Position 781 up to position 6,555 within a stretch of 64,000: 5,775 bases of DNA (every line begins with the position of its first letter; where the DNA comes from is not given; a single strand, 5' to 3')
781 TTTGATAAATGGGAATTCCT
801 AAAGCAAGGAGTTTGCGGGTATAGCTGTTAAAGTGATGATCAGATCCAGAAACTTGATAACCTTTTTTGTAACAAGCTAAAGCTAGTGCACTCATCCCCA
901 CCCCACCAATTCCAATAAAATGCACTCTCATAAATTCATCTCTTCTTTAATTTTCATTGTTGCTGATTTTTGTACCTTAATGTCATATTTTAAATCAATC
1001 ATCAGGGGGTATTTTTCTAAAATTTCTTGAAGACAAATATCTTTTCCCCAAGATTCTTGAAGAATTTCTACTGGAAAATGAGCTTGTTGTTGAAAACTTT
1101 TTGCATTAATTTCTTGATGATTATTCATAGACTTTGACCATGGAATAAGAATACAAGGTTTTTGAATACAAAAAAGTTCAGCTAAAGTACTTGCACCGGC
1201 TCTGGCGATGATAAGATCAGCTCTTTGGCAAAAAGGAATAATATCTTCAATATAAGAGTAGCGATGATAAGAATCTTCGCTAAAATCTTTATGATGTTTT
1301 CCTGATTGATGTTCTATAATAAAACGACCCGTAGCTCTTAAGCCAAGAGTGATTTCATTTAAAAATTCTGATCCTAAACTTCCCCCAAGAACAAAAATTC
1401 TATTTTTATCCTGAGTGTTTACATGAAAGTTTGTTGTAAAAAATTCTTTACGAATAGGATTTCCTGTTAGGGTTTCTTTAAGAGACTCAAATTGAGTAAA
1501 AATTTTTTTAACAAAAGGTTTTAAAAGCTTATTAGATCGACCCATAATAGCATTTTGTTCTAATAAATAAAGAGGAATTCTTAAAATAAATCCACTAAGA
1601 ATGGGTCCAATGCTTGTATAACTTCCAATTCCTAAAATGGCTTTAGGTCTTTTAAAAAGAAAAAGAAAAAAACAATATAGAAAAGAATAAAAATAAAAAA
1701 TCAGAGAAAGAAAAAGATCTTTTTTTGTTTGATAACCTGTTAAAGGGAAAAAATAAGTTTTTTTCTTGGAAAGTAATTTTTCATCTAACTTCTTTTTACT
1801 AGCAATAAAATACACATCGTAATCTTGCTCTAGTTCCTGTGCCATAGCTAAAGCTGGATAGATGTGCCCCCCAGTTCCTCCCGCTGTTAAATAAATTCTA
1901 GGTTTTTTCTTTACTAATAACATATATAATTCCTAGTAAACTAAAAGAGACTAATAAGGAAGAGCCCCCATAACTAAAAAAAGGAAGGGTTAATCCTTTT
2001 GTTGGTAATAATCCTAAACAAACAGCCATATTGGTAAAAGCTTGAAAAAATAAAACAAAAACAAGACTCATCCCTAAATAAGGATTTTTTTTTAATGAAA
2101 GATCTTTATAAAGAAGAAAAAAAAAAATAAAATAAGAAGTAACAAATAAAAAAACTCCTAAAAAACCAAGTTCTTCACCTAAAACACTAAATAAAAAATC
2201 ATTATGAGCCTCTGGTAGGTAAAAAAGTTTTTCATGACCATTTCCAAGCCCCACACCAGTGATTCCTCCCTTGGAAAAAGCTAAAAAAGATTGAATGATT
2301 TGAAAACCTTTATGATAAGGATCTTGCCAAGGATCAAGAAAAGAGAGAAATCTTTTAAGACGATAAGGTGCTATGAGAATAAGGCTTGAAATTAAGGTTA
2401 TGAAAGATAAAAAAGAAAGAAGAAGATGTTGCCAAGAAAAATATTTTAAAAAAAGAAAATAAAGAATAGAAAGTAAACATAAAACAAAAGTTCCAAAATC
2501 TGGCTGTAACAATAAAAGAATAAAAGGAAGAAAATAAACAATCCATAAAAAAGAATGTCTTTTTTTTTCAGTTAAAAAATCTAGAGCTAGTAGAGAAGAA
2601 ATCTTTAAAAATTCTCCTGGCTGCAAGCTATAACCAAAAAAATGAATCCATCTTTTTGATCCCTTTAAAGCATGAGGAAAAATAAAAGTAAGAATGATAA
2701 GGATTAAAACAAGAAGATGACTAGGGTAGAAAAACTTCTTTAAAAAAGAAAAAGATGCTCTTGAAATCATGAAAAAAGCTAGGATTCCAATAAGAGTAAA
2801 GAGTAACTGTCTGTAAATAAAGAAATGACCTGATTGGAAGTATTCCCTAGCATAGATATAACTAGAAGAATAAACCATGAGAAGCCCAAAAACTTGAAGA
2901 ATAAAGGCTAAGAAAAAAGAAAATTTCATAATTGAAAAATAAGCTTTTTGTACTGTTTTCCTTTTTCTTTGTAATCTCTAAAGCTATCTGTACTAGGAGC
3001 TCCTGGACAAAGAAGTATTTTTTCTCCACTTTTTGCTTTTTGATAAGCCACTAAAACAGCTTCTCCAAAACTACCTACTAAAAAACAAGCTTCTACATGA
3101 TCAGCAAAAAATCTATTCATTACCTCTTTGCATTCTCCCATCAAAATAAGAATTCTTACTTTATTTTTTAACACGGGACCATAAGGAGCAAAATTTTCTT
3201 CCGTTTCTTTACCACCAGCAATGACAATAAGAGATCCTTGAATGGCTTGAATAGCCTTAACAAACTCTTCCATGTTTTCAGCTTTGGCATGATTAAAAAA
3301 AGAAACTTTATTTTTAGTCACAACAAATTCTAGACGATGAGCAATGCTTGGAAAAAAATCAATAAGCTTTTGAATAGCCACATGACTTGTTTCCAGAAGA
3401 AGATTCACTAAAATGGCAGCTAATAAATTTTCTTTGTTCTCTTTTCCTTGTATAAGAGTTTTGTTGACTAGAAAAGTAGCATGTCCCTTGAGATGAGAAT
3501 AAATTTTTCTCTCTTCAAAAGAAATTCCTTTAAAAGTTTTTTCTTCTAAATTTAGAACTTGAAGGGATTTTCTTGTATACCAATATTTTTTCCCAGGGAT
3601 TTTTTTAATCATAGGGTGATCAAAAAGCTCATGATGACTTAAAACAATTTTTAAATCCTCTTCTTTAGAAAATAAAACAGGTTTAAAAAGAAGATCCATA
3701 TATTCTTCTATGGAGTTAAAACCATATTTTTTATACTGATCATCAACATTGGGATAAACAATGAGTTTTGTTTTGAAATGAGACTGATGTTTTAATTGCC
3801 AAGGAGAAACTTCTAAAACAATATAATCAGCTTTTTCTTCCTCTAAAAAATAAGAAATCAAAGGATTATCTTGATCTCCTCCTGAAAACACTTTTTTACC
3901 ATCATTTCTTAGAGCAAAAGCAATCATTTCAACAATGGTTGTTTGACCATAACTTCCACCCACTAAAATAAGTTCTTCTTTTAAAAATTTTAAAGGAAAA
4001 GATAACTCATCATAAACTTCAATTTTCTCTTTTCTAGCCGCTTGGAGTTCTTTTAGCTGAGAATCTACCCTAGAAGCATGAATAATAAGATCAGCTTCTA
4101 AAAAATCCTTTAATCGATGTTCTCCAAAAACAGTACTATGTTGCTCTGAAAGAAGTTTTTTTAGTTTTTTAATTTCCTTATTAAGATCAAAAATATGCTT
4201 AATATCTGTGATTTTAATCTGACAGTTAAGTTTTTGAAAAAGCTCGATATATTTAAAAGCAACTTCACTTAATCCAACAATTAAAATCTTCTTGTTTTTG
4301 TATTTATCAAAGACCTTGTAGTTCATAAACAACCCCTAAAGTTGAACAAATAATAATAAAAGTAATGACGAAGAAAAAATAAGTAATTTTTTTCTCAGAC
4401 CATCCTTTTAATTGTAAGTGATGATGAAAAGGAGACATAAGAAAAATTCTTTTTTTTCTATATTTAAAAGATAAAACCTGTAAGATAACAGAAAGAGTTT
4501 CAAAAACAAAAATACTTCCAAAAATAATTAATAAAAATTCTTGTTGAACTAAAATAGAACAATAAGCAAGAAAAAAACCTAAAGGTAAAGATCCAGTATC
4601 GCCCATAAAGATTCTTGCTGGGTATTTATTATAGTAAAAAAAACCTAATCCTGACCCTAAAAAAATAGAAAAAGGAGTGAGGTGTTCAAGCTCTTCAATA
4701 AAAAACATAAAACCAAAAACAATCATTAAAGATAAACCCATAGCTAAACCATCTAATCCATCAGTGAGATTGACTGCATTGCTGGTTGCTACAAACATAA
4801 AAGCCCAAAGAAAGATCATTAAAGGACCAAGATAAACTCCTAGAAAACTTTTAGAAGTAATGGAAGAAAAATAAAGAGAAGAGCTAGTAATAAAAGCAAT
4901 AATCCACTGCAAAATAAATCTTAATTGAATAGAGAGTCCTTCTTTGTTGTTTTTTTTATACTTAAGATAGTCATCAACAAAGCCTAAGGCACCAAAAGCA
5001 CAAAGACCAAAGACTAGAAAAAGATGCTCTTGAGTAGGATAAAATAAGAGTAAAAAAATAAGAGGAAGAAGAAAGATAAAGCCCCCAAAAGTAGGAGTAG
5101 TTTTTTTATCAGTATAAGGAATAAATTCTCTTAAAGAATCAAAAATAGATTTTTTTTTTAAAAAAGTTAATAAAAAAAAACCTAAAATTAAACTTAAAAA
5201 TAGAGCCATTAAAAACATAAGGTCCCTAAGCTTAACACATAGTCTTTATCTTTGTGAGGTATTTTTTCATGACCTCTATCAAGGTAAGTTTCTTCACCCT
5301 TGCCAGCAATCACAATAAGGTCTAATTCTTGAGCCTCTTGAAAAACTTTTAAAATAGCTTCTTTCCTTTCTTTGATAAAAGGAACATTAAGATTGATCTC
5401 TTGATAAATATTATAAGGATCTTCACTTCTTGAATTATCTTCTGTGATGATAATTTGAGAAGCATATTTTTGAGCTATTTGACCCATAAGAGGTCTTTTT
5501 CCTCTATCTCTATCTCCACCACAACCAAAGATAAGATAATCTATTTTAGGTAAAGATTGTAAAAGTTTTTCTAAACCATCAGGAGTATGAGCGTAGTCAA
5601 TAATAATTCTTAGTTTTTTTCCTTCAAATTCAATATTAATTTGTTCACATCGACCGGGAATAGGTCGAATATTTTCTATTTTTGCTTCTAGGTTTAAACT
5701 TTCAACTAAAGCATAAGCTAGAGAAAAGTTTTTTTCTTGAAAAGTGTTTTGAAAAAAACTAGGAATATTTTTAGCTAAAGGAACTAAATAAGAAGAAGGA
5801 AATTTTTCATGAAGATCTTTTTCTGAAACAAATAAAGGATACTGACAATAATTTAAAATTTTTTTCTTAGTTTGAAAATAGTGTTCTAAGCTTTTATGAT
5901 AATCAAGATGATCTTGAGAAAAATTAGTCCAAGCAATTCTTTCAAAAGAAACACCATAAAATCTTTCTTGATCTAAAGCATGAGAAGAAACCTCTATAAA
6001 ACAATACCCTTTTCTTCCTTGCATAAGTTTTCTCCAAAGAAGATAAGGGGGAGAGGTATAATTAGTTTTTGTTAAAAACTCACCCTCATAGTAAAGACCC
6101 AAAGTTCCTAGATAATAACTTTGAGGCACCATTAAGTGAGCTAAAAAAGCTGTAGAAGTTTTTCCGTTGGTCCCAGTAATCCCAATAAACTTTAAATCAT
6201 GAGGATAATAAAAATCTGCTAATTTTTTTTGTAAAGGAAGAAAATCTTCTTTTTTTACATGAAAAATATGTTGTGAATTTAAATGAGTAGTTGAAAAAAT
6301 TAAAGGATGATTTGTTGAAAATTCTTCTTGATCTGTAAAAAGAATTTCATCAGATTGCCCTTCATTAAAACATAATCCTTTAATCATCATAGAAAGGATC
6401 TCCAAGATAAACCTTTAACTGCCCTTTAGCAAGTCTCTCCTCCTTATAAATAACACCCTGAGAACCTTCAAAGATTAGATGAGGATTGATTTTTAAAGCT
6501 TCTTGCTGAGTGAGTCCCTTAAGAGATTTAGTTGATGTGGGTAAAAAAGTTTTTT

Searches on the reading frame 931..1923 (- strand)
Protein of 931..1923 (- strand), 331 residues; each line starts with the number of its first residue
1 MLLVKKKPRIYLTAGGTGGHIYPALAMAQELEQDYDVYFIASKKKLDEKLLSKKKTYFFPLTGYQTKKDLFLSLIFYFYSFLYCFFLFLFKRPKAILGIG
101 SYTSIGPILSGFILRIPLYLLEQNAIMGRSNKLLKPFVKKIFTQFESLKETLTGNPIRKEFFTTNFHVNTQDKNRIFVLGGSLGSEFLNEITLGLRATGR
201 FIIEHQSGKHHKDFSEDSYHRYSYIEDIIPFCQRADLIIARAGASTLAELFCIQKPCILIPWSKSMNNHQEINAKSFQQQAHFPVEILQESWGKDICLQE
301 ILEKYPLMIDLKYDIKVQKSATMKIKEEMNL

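Call 67: search_protein_families(library=ncbifam, proteins=[window:931-1923:-], max_evalue=0.00001)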
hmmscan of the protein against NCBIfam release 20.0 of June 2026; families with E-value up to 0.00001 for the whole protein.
window:931-1923:- (331 aa): 4 families
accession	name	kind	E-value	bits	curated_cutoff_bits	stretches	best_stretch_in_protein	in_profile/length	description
TIGR01133.1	murG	equivalog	6.1e-56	189.9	250.25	1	6-281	4-301/353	undecaprenyldiphospho-muramoylpentapeptide beta-N-acetylglucosaminyltransferase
NF009102.0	PRK12446.1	equivalog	2e-30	105.9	339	1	9-290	3-308/352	undecaprenyldiphospho-muramoylpentapeptide beta-N-acetylglucosaminyltransferase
NF041548.1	PssE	equivalog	9.1e-09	35.4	120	1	212-283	36-107/146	PssE/Cps14G family polysaccharide biosynthesis glycosyltransferase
NF041549.1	PssD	equivalog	7.7e-08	32.8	110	1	15-151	4-141/151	PssD/Cps14F family polysaccharide biosynthesis glycosyltransferase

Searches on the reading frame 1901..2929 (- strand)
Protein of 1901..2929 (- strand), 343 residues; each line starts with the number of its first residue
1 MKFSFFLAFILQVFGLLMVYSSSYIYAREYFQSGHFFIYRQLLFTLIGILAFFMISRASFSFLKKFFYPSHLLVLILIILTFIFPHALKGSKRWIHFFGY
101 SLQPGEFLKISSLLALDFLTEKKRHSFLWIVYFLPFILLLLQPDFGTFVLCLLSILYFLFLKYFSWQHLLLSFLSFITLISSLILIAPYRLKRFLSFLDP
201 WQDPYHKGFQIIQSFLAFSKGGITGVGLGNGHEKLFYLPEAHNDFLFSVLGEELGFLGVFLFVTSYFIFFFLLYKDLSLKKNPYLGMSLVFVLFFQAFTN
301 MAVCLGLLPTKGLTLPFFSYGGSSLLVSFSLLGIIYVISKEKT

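Call 67: search_protein_families(library=ncbifam, proteins=[window:1901-2929:-], max_evalue=0.00001)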
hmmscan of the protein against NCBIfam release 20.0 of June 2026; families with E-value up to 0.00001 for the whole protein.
window:1901-2929:- (343 aa): 6 families
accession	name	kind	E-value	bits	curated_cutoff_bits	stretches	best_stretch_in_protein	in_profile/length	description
TIGR02614.1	ftsW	equivalog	4.7e-95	318.7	337.5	1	3-341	3-356/357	putative lipid II flippase FtsW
TIGR02210.1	rodA_shape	equivalog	2.5e-71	240.7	336.7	1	5-341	5-355/357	rod shape-determining protein RodA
TIGR02615.1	spoVE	exception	1.9e-66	224.9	448.8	1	7-340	7-354/354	stage V sporulation protein E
NF008042.0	PRK10774.1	equivalog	2.9e-56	191.2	493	1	5-332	40-382/405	cell division protein FtsW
NF008060.0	PRK10794.1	equivalog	1.7e-41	142.4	590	1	10-339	21-360/370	peptidoglycan glycosyltransferase MrdB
NF037961.1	RodA_shape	subfamily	1.3e-31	110.4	150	2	207-337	272-405/415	rod shape-determining protein RodA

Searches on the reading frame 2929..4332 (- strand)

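Call 67: search_protein_families(library=ncbifam, proteins=[window:2929-4332:-], max_evalue=0.00001)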
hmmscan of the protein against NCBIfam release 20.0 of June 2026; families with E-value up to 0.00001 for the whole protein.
window:2929-4332:- (468 aa): 7 families
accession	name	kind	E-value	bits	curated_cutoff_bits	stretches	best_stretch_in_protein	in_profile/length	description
TIGR01087.1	murD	equivalog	5.9e-64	216.8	211.95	1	15-465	1-439/441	UDP-N-acetylmuramoyl-L-alanine--D-glutamate ligase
TIGR01082.1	murC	equivalog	1.2e-19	70.8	335.1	1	55-347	34-321/449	UDP-N-acetylmuramate--L-alanine ligase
NF053647.1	pMurD2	equivalog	1.1e-09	37.7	550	1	15-238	2-218/405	pseudomurein biosynthesis peptide ligase pMurD2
TIGR01085.1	murE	subfamily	1.5e-09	37.3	257.3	1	164-373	152-365/472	UDP-N-acetylmuramyl-tripeptide synthetase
NF001126.0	PRK00139.1-4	equivalog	4.1e-08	32.2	373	1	165-373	169-375/486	UDP-N-acetylmuramoyl-L-alanyl-D-glutamate--2,6-diaminopimelate ligase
TIGR01143.1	murF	subfamily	3.7e-07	29.4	288.6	0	260-365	213-319/418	UDP-N-acetylmuramoyl-tripeptide--D-alanyl-D-alanine ligase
NF053646.1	pMurD1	equivalog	3.2e-06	26.1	610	1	16-407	3-393/465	pseudomurein biosynthesis peptide ligase pMurD1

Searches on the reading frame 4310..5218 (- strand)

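Call 67: search_protein_families(library=ncbifam, proteins=[window:4310-5218:-], max_evalue=0.00001)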
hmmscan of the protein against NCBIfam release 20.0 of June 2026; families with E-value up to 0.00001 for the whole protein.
window:4310-5218:- (303 aa): 3 families
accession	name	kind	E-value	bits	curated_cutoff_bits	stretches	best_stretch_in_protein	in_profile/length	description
TIGR00445.1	mraY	equivalog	2.9e-75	253.7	192.05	1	9-290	1-311/321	phospho-N-acetylmuramoyl-pentapeptide-transferase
NF053644.1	MraY_archaea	equivalog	6e-35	121.2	450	1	107-291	155-337/340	pseudomurein biosynthesis MraY family phospho-N-acetylmuramoyl-pentapeptide-transferase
TIGR02380.1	ECA_wecA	exception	3e-08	33.2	326.05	1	39-299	39-309/346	UDP-N-acetylglucosamine--undecaprenyl-phosphate N-acetylglucosaminephosphotransferase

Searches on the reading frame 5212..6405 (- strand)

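Call 67: search_protein_families(library=ncbifam, proteins=[window:5212-6405:-], max_evalue=0.00001)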
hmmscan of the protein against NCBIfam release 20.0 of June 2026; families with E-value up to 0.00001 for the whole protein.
window:5212-6405:- (398 aa): 18 families
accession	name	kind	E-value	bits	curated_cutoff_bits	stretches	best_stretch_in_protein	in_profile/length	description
TIGR01085.1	murE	subfamily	1.5e-81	274.7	257.3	2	222-391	286-468/472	UDP-N-acetylmuramyl-tripeptide synthetase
NF001126.0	PRK00139.1-4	equivalog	5.5e-81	272.6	373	2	236-391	316-479/486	UDP-N-acetylmuramoyl-L-alanyl-D-glutamate--2,6-diaminopimelate ligase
NF001124.0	PRK00139.1-2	equivalog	1.2e-72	245.3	476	2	222-390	306-488/500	UDP-N-acetylmuramoyl-L-alanyl-D-glutamate--2,6-diaminopimelate ligase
NF008896.0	PRK11929.1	equivalog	1.9e-71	241.1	1023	2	225-388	313-492/965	bifunctional UDP-N-acetylmuramoyl-L-alanyl-D-glutamate--2,6-diaminopimelate ligase MurE/UDP-N-acetylmuramoyl-tripeptide--D-alanyl-D-alanine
NF001123.0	PRK00139.1-1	equivalog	2.2e-67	227.8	586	2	238-393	326-488/493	UDP-N-acetylmuramoyl-L-alanyl-D-glutamate--2,6-diaminopimelate ligase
NF010628.0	PRK14022.1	equivalog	5.8e-47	160.5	536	2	239-374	319-460/483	UDP-N-acetylmuramoyl-L-alanyl-D-glutamate--L-lysine ligase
NF001130.0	PRK00139.2-4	equivalog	2e-27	96.1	715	2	235-380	343-496/516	UDP-N-acetylmuramoyl-L-alanyl-D-glutamate--2,6-diaminopimelate ligase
NF001129.0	PRK00139.2-3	equivalog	3.2e-23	82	762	2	67-189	113-247/517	UDP-N-acetylmuramoyl-L-alanyl-D-glutamate--2,6-diaminopimelate ligase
NF001131.0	PRK00139.2-5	equivalog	1.3e-20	73.7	1000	2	65-195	101-242/483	UDP-N-acetylmuramoyl-L-alanyl-D-glutamate--2,6-diaminopimelate ligase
TIGR01087.1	murD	equivalog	8.9e-18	64.6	211.95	1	69-200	102-218/441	UDP-N-acetylmuramoyl-L-alanine--D-glutamate ligase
NF053647.1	pMurD2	equivalog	2.4e-15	56.3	550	1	37-373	69-397/405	pseudomurein biosynthesis peptide ligase pMurD2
TIGR02068.2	cya_phycin_syn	equivalog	3.7e-13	48.4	850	1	248-366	718-846/862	cyanophycin synthetase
NF001127.0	PRK00139.2-1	equivalog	5.8e-13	48.4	997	1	247-375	352-491/520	UDP-N-acetylmuramoyl-L-alanyl-D-glutamate--2,6-diaminopimelate ligase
NF053645.1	pMurC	equivalog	4.1e-12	45.5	560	0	239-288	342-388/492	pseudomurein biosynthesis peptide ligase pMurC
NF010623.0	PRK14016.1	subfamily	9.2e-12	43.9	877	1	259-379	727-861/871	cyanophycin synthetase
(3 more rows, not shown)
